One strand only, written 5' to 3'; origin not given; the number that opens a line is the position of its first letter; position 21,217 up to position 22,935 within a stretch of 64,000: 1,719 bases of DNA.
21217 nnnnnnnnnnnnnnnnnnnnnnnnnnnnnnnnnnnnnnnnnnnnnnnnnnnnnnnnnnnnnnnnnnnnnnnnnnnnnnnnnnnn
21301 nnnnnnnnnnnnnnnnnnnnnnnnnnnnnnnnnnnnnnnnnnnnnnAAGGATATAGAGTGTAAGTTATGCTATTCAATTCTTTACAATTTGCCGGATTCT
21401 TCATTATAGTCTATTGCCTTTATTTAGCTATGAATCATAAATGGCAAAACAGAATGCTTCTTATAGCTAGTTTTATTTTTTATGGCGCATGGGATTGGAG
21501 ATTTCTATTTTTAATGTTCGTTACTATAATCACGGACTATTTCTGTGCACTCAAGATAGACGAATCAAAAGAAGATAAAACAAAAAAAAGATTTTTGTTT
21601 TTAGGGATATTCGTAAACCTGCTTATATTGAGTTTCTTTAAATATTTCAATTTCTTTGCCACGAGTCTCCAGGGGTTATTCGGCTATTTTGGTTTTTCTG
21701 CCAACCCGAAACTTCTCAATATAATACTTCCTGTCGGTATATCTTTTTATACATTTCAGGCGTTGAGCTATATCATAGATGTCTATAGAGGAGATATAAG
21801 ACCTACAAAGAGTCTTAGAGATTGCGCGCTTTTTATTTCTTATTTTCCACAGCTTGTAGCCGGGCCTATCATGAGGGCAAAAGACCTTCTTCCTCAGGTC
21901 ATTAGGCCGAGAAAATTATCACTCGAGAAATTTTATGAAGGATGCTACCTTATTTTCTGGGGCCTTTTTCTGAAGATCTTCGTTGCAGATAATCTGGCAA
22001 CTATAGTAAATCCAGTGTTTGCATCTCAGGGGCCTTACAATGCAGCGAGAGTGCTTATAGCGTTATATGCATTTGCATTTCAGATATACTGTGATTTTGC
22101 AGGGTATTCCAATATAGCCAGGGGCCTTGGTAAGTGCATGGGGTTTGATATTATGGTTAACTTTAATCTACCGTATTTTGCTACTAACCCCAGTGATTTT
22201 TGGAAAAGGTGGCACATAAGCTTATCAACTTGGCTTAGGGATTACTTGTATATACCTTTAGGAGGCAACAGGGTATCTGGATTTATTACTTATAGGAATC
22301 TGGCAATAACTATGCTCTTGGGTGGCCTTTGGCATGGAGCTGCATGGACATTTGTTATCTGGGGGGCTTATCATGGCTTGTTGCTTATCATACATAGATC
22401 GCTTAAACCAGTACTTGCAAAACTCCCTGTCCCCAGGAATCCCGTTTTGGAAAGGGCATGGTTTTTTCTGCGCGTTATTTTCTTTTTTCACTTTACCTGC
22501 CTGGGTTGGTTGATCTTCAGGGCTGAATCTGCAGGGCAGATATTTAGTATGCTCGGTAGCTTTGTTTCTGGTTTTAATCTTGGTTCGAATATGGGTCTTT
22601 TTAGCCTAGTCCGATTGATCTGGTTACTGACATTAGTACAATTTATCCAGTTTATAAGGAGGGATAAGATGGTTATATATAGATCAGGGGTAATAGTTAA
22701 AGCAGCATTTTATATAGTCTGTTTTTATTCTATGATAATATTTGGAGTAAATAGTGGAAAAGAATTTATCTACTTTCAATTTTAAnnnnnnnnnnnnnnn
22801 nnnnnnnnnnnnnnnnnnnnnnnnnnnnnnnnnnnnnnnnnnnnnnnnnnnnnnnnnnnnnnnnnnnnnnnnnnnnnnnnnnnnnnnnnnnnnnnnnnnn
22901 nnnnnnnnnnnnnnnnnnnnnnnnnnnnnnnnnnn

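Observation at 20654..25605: Lipid-linked periplasmic glycosylation/O-acetylation module (GT2 DPM1-like, MBOAT, AlgJ-like, GT-C)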

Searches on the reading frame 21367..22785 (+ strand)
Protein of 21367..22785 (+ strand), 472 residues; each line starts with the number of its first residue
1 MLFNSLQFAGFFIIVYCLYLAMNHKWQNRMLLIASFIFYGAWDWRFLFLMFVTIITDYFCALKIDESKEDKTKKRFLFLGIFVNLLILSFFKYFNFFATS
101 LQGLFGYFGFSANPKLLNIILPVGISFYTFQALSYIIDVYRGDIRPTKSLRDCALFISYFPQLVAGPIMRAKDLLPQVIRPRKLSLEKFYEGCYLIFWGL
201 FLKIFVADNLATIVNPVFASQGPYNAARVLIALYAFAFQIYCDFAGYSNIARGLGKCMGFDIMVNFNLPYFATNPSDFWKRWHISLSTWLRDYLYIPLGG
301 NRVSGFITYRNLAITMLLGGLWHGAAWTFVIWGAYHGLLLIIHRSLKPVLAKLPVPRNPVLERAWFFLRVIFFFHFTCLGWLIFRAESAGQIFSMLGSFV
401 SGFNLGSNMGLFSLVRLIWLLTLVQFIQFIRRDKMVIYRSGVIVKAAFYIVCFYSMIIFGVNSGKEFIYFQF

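Call 5: search_protein_families(library=pfam, proteins=[window:21367-22785:+], max_evalue=0.01)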
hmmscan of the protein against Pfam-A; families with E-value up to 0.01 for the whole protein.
window:21367-22785:+ (472 aa): 1 family
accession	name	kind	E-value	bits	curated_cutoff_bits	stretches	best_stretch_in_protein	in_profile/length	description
PF03062.24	MBOAT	-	1.5e-25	90.6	27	1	149-379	80-330/337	MBOAT, membrane-bound O-acyltransferase family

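Call 6: search_protein_families(library=ncbifam, proteins=[window:21367-22785:+], max_evalue=0.001)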
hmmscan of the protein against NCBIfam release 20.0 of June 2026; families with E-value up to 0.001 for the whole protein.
window:21367-22785:+ (472 aa): 1 family
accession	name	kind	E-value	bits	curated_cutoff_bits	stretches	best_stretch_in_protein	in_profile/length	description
TIGR04091.1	LTA_dltB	equivalog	2.6e-48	165.2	375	1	14-385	20-377/380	D-alanyl-lipoteichoic acid biosynthesis protein DltB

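Call 36: search_solved_structures(query=window:21367-22785:+, max_evalue=0.01, show_alignments=1)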
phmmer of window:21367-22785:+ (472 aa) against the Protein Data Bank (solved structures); distinct sequences matched with E-value up to 0.01: 2.
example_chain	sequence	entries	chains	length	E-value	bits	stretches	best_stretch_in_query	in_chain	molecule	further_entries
8jem_A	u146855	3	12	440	4.5e-29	105.1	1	116-385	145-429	Teichoic acid D-alanyltransferase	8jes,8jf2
6bug_C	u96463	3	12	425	6.9e-29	104.5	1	116-385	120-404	D-alanyl transfer protein DltB | Integral membrane protein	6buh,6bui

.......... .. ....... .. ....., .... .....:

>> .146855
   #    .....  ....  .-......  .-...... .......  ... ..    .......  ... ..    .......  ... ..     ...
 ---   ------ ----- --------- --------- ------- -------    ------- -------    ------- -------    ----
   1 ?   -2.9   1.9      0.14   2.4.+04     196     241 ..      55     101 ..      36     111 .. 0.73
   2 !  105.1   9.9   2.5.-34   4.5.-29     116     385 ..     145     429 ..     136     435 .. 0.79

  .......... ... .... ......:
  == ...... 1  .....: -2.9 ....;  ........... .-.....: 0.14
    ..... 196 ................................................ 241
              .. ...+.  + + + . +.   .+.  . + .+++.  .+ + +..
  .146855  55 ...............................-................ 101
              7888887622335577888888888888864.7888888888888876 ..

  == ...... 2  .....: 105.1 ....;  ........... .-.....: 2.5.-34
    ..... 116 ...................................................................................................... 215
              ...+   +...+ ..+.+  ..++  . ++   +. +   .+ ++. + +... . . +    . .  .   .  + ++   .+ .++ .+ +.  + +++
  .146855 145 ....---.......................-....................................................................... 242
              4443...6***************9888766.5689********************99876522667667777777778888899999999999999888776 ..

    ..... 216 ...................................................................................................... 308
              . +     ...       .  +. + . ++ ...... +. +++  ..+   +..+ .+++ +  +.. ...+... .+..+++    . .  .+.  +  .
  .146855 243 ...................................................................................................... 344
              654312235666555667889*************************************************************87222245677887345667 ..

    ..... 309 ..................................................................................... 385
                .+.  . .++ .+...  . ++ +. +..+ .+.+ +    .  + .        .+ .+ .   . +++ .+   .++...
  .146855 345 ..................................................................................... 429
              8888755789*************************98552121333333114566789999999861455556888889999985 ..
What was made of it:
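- MBOAT histidines: aligned with DltB (call 36). DltB is the only NCBIfam model and the only solved structure that the MBOAT hits (calls 6, 36).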
